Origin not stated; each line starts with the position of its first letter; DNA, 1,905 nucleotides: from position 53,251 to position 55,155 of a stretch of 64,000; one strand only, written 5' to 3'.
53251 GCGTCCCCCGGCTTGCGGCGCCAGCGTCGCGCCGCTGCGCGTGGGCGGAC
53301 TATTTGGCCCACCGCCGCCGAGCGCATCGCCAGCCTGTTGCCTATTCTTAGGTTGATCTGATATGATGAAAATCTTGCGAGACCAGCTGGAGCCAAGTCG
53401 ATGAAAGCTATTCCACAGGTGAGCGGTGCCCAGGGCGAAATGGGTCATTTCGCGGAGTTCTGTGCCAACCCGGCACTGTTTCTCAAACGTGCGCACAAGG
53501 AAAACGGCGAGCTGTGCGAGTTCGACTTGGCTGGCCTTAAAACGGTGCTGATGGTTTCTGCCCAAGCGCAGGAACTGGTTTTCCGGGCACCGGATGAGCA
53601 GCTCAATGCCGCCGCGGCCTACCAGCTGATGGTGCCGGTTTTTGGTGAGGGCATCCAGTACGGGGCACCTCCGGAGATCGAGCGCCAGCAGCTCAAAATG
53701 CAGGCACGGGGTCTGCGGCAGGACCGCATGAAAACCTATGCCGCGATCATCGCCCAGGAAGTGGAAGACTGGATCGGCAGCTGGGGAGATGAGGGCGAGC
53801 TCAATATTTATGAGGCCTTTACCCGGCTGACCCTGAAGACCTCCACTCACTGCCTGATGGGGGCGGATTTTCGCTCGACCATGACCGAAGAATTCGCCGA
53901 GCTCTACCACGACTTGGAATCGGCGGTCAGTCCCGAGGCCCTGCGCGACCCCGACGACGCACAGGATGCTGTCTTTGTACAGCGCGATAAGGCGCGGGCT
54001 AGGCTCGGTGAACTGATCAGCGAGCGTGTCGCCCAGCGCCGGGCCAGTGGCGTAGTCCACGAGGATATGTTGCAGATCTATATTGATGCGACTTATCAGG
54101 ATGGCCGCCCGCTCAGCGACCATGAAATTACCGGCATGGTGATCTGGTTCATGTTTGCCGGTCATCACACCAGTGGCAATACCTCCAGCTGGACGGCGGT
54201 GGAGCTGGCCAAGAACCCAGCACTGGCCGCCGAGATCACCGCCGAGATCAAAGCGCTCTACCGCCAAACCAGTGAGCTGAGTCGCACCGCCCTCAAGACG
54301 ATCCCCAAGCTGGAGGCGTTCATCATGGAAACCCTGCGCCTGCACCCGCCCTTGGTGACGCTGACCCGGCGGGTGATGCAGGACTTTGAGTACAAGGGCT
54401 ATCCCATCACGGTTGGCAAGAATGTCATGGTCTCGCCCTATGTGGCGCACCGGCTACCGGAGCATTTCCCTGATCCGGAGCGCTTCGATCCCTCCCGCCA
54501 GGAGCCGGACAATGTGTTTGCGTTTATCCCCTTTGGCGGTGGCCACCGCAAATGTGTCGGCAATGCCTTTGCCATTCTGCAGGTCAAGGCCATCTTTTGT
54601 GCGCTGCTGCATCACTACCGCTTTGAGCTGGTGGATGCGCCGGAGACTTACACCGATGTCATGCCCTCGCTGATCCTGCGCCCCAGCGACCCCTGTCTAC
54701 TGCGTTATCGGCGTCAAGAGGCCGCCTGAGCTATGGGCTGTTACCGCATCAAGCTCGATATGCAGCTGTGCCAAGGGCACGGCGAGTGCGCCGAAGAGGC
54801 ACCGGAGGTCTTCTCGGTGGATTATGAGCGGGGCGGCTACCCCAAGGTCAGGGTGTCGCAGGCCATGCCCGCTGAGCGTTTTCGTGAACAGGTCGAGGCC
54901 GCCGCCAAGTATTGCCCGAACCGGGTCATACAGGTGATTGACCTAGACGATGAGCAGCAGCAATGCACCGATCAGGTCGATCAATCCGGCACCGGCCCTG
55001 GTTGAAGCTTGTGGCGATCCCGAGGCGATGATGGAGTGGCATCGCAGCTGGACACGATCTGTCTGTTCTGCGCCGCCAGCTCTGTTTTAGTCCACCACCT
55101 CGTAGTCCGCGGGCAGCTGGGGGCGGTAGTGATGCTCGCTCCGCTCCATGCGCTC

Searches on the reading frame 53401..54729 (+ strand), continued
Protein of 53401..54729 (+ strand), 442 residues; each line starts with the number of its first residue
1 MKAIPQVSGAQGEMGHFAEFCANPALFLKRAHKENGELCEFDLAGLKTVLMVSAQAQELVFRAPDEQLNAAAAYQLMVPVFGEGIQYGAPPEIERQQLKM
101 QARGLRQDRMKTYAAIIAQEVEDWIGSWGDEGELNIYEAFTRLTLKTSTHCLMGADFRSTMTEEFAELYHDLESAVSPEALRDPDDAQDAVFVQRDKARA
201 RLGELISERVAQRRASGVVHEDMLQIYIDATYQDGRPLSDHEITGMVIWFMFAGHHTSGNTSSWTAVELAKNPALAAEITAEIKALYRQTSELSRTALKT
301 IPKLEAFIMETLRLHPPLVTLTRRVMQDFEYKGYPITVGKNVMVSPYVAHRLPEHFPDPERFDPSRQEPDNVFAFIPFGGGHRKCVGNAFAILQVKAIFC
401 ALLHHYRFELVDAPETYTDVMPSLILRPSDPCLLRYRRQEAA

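Call 11: find_related_loci(query=A1, collection=genome_contigs, flank=3000)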
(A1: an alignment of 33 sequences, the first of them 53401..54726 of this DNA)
Query A1 (442 aa) in genome_contigs; peptide patterns used: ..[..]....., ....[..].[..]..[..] (x = any residue, [..] = any of these).
202 stretches matched a pattern; 133 encode a relative of the query (tblastn E <= 1e-3); the best 80 are kept; 80 distinct loci.
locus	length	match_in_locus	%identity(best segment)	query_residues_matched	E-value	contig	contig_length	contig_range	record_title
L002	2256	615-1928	75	1-439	0e+0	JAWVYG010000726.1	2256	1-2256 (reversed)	MAG: Halioglobus sp. isolate HN13.bin.28 k141_1156431_length_2256_cov_10.7229, whole genome shotgun sequence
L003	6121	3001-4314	75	1-439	0e+0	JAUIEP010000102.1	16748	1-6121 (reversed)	MAG: Gammaproteobacteria bacterium isolate 8_bin.35 NODE_3351_length_16748_cov_2.182360, whole genome shotgun sequence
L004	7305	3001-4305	73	4-439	0e+0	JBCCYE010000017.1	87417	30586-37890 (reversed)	MAG: Pseudomonadota bacterium isolate P01_F01_bin.144 k141_1657557_length_87417_cov_30.0372, whole genome shotgun sequen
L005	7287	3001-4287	75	3-432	0e+0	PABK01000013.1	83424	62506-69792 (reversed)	MAG: Halioglobus sp. isolate NAT121 MHASMcontig_744371, whole genome shotgun sequence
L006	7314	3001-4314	73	3-441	0e+0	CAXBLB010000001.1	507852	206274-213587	MAG TPA_asm: uncultured Halieaceae bacterium isolate ERR2762116_binner12_Refined_124 genome assembly, contig: ERZ3422114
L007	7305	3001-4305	74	4-439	0e+0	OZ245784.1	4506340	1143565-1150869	MAG: Halioglobus sp. isolate 6e664e2f-5aea-400d-8426-2e5d5b195c48 genome assembly, chromosome: 1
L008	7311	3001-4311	64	2-439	0e+0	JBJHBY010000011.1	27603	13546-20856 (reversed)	MAG: Gammaproteobacteria bacterium isolate SF2967_J5348.metabat2_refined.067_sub NODE_1764_length_27603_cov_1.210766, wh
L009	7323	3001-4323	63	2-439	0e+0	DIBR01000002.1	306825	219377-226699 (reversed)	MAG TPA_asm: Spongiibacteraceae bacterium UBA5047 UBA5047_contig_192, whole genome shotgun sequence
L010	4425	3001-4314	63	2-440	0e+0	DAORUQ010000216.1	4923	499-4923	MAG TPA_asm: Pseudomonadales bacterium isolate AMR_MDS_5261 NODE_21180_length_4923_cov_6.377979, whole genome shotgun se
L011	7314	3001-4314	63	2-440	0e+0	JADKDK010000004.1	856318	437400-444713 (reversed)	MAG: Gammaproteobacteria bacterium isolate OdNW_18-Q3-R42-56_BATAC.277 tig00000669-10-8540780, whole genome shotgun sequ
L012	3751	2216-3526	62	2-439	0e+0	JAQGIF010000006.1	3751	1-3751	MAG: Rhodospirillales bacterium isolate RYN_452 scaffold_1654404, whole genome shotgun sequence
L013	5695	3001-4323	62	2-439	0e+0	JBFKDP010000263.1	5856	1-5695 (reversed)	MAG: Litorivivens sp. isolate Mix_sand20.2022.06.G.6 k141_3394361_length_5856_cov_10.0000, whole genome shotgun sequence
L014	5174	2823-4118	62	7-439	0e+0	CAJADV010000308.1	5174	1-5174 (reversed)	MAG: uncultured Gammaproteobacteria bacterium isolate Loc090116-1m_bin-0539 genome assembly, contig: bin-0539:308/661, w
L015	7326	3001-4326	62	2-440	0e+0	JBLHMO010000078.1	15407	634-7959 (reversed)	MAG: Paracoccaceae bacterium isolate 3300057242_49 Ga0535639_0004204, whole genome shotgun sequence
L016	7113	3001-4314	60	2-440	0e+0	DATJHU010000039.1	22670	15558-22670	MAG TPA_asm: Alphaproteobacteria bacterium isolate SMAG_U15520 k141_2723176, whole genome shotgun sequence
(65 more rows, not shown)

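Call 34: search_protein_representatives(protein=window:53401-54726:+)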
Query: 442 residues. Proteins with E-value up to 0.001 (for the whole library): 50197; up to 1e-10: 21286; up to 1e-30: 1257. The best 150 are listed.
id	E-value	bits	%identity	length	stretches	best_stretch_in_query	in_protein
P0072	5.7e-181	618.4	61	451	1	2-440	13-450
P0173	2.3e-120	418.8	46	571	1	2-441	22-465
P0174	4.1e-118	411.4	46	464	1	5-440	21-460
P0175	5.3e-111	387.9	44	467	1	5-440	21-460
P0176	9.0e-109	380.6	46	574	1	13-440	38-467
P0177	2.7e-104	365.8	42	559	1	5-441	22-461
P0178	3.1e-103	362.3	55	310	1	5-306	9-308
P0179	4.3e-102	358.6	41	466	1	2-440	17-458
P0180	4.5e-95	335.5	57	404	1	6-277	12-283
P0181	9.0e-95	334.5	40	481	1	15-441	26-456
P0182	1.6e-92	327.1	40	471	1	5-439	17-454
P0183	1.5e-87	310.7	40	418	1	29-439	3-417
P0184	2.1e-85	303.6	75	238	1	3-180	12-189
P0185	2.9e-83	296.6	48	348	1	3-317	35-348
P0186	1.0e-81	291.4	36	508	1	7-442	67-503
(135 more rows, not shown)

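Call 48: find_encoding_contigs(protein=P0012, flank=8000, max_places=1)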
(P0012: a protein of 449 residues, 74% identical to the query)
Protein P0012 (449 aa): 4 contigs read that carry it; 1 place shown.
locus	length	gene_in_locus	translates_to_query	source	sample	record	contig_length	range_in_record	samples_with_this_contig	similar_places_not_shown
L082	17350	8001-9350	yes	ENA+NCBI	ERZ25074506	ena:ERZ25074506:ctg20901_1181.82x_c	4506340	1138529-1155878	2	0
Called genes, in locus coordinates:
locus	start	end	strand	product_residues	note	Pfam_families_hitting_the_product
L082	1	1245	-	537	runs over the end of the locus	PF00501:AMP-binding, PF13193:AMP-binding_C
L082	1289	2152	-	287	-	PF00296:Bac_luciferase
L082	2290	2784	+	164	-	PF12680:SnoaL_2 (weak)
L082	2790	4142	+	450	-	PF00067:p450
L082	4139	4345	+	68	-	PF13459:Fer4_15, PF13370:Fer4_13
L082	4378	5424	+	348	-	PF01073:3Beta_HSD, PF01370:Epimerase, PF02719:Polysacc_synt_2, PF04321:RmlD_sub_bind, PF05368:NmrA, PF13460:NAD_binding_10, PF16363:GDP_Man_Dehyd, PF07993:NAD_binding_4, +1 more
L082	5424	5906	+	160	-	PF01575:MaoC_dehydratas, PF13452:FAS1_DH_region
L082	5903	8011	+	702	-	PF00724:Oxidored_FMN, PF07992:Pyr_redox_2 (weak), PF00070:Pyr_redox (weak), PF01266:DAO (weak), PF03486:HI0933_like (weak), PF07992:Pyr_redox_2, PF12831:FAD_oxidored, PF00070:Pyr_redox, +4 more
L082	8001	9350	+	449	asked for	PF00067:p450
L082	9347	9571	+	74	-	PF06902:Fer4_19 (weak), PF13370:Fer4_13 (weak), PF13459:Fer4_15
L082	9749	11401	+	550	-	-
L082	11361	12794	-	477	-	-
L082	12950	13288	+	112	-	-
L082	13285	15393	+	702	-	PF00535:Glycos_transf_2, PF13641:Glyco_tranf_2_3, PF00534:Glycos_transf_1, PF13692:Glyco_trans_1_4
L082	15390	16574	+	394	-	PF13439:Glyco_transf_4, PF13579:Glyco_trans_4_4 (faint), PF20706:GT4-conflict, PF00534:Glycos_transf_1, PF13692:Glyco_trans_1_4, PF13524:Glyco_trans_1_2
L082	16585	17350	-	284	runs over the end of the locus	PF01370:Epimerase, PF04321:RmlD_sub_bind, PF16363:GDP_Man_Dehyd, PF07993:NAD_binding_4 (faint)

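Call 49: find_encoding_contigs(protein=P0004, flank=8000, max_places=1)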
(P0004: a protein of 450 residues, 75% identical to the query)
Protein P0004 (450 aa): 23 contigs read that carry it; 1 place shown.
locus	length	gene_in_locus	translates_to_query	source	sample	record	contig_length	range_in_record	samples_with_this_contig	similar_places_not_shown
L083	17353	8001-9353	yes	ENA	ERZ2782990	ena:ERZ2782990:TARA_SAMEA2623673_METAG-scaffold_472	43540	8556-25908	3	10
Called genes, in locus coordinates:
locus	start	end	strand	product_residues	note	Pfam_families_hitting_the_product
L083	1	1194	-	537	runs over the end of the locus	PF00501:AMP-binding, PF13193:AMP-binding_C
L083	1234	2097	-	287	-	PF00296:Bac_luciferase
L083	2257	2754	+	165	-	-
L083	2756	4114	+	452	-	PF00067:p450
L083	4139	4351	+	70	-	PF13459:Fer4_15, PF13370:Fer4_13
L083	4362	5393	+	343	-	PF00106:adh_short, PF01073:3Beta_HSD, PF01370:Epimerase, PF02719:Polysacc_synt_2, PF04321:RmlD_sub_bind, PF05368:NmrA, PF07993:NAD_binding_4, PF13460:NAD_binding_10, +2 more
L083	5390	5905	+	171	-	PF19315:MC_hydratase (weak), PF01575:MaoC_dehydratas, PF13452:FAS1_DH_region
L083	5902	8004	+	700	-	PF00724:Oxidored_FMN, PF01134:GIDA (faint), PF01266:DAO (faint), PF01494:FAD_binding_3 (faint), PF07992:Pyr_redox_2, PF12831:FAD_oxidored, PF13450:NAD_binding_8 (weak), PF00070:Pyr_redox (weak), +2 more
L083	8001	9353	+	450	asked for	PF00067:p450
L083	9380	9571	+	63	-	PF06902:Fer4_19 (weak), PF13370:Fer4_13 (weak), PF13459:Fer4_15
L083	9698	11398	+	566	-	-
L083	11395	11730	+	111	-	-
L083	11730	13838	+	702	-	PF00535:Glycos_transf_2, PF13641:Glyco_tranf_2_3, PF13632:Glyco_trans_2_3 (weak), PF00534:Glycos_transf_1, PF13692:Glyco_trans_1_4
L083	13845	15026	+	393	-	PF13439:Glyco_transf_4, PF20706:GT4-conflict, PF00534:Glycos_transf_1, PF13692:Glyco_trans_1_4, PF13524:Glyco_trans_1_2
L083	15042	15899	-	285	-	PF01370:Epimerase, PF04321:RmlD_sub_bind, PF01073:3Beta_HSD (weak), PF16363:GDP_Man_Dehyd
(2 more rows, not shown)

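Call 51: search_solved_structures(query=L082:2790-4139:+, max_evalue=1e-40)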
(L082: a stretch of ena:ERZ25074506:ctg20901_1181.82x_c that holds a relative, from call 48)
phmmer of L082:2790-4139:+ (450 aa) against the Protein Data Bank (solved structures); distinct sequences matched with E-value up to 1e-40: 56.
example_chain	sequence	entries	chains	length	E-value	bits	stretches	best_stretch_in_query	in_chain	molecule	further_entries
6mi0_A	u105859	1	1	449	5.2e-135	453.9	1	12-450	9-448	Cytochrome P450 51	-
7jj1_A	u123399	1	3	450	5.2e-135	453.9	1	12-450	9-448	Cytochrome P450 51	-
6mcw_A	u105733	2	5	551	1e-134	452.9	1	12-450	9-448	Cytochrome P450 51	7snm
1e9x_A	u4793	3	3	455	6.2e-114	384.4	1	13-450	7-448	CYTOCHROME P450 51-LIKE RV0764C | CYTOCHROME P450 51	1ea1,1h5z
7tef_A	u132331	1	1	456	6.5e-114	384.4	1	12-450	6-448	Cytochrome P450 51B1 Cyp51B1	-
1x8v_A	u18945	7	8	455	8.7e-113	380.6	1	13-450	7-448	Cytochrome P450 51 | STEROL 14ALPHA-DEMETHYLASE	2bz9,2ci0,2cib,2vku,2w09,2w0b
2w0a_A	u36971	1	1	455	6.1e-112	377.9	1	13-450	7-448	CYTOCHROME P450 51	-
1u13_A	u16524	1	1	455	2.2e-111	376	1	13-450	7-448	Cytochrome P450 51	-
6q2c_A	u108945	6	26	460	4.3e-79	269.6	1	4-450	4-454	Obtusifoliol 14alphademethylase | Obtusifoliol 14alphademethylase, putative | sterol 14a-demethylase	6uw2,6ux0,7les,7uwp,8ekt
9bat_A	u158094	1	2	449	7.8e-73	249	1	10-450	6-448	Lanosterol 14-alpha demethylase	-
3l4d_A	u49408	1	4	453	5.6e-72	246.2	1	11-449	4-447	Sterol 14-alpha demethylase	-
4bjk_A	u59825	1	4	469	1.7e-71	244.6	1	5-450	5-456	LANOSTEROL 14-ALPHA-DEMETHYLASE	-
3gw9_A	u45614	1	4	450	6.1e-71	242.7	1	11-450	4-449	STEROL 14ALPHA-DEMETHYLASE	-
3g1q_A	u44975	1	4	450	6.2e-71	242.7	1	11-450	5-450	Sterol 14-alpha-demethylase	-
3tik_A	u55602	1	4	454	6.3e-71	242.7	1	11-450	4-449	sterol 14-alpha demethylase (CYP51)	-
9wat_A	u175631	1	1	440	3.3e-57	197.5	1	13-450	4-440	Cytochrome P450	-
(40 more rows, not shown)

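Call 52: search_solved_structures(query=L082:2290-2781:+, max_evalue=0.01)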
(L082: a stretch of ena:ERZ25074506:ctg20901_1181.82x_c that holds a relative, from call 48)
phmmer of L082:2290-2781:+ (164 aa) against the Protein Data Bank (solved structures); distinct sequences matched with E-value up to 0.01: 0.

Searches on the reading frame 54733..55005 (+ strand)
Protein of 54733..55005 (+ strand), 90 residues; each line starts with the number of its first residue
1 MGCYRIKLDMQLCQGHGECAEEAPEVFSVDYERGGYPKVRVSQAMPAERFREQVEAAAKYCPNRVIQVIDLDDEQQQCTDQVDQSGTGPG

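Call 3: search_protein_families(library=pfam, proteins=[window:54733-55005:+])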
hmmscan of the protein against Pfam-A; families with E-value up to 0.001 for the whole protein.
window:54733-55005:+ (90 aa): 3 families
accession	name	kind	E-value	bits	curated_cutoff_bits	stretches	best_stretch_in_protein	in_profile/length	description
PF13459.11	Fer4_15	-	3.5e-10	40.9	22.4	1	6-68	1-66/66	4Fe-4S single cluster domain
PF13370.11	Fer4_13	-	2e-07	32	24.5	1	9-67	2-57/58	4Fe-4S single cluster domain of Ferredoxin I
PF06902.16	Fer4_19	-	0.00079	19.8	24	0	6-62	8-55/64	Divergent 4Fe-4S mono-cluster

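Call 4: search_protein_families(library=ncbifam, proteins=[window:54733-55005:+], max_evalue=0.01)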
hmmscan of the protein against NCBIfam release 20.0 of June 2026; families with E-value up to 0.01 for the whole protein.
window:54733-55005:+ (90 aa): 0 families

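Call 6: search_solved_structures(query=window:54733-55005:+, max_evalue=0.01, show_alignments=2)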
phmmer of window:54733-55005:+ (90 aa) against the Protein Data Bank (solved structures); distinct sequences matched with E-value up to 0.01: 5.
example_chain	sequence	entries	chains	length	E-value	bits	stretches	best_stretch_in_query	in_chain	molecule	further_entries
6mcw_A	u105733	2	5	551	7.2e-08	36.2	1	2-73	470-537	Cytochrome P450 51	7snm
8amp_A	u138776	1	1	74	4.9e-07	33.5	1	4-71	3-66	Possible ferredoxin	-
4id8_A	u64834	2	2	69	0.00052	23.8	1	6-68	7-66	Putative ferredoxin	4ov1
1siz_A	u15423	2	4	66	0.0038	21.1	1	4-66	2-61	Ferredoxin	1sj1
2z8q_A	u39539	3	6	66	0.0079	20.1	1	4-66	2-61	Ferredoxin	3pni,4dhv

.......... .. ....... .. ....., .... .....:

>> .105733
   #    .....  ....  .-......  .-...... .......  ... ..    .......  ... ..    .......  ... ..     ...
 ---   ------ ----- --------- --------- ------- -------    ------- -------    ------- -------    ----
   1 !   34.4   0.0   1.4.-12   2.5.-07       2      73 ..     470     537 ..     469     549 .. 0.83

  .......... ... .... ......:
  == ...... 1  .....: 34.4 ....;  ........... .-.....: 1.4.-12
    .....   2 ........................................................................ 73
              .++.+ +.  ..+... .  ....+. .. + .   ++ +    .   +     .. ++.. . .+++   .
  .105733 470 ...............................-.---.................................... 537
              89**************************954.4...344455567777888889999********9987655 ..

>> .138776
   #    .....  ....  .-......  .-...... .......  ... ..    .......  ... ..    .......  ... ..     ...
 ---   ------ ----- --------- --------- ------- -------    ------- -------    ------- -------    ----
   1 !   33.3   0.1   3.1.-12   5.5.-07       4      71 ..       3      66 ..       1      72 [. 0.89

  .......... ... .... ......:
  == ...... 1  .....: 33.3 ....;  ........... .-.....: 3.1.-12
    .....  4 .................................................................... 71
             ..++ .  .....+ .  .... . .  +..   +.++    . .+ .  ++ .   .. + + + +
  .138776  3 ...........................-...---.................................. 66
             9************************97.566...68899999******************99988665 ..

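Call 27: find_homologous_proteins(query=window:54733-55002:+, max_evalue=0.00001)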
Query window:54733-55002:+ (90 aa): 52 proteins with E <= 0.00001 among 52 candidates.
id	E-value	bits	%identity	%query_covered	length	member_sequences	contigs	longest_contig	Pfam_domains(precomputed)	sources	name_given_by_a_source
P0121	8.9e-55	201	100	100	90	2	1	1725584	PF13459.12,PF13370.12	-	-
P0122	1.4e-46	174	90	100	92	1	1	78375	PF13459.12,PF13370.12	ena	-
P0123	2.3e-26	110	66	81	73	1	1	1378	PF06902.17,PF13459.12,PF13370.12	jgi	jgi:ferredoxin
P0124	1.4e-25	107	69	79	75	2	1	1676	PF13459.12,PF13370.12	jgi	-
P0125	1.2e-24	104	67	77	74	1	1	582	PF13459.12,PF13370.12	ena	-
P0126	1.5e-24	104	71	76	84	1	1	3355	PF13459.12,PF13370.12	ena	-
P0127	2.7e-24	103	66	79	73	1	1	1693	PF13459.12,PF13370.12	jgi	-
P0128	3.9e-24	103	66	81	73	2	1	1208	PF13459.12,PF13370.12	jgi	jgi:ferredoxin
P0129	8.4e-24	102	66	79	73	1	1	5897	PF13459.12,PF13370.12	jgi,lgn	-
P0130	1.2e-23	101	69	74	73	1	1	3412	PF13459.12,PF13370.12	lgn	-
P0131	1.9e-23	100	65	76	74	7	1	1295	PF13459.12,PF13370.12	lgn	-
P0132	1.9e-23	100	70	74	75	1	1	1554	PF13459.12,PF13370.12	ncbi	-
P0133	2.2e-23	100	63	79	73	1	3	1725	PF13459.12,PF13370.12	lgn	-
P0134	2.4e-23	100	65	77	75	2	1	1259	PF13459.12,PF13370.12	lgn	-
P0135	6.0e-23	99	63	79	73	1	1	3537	PF13459.12,PF13370.12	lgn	-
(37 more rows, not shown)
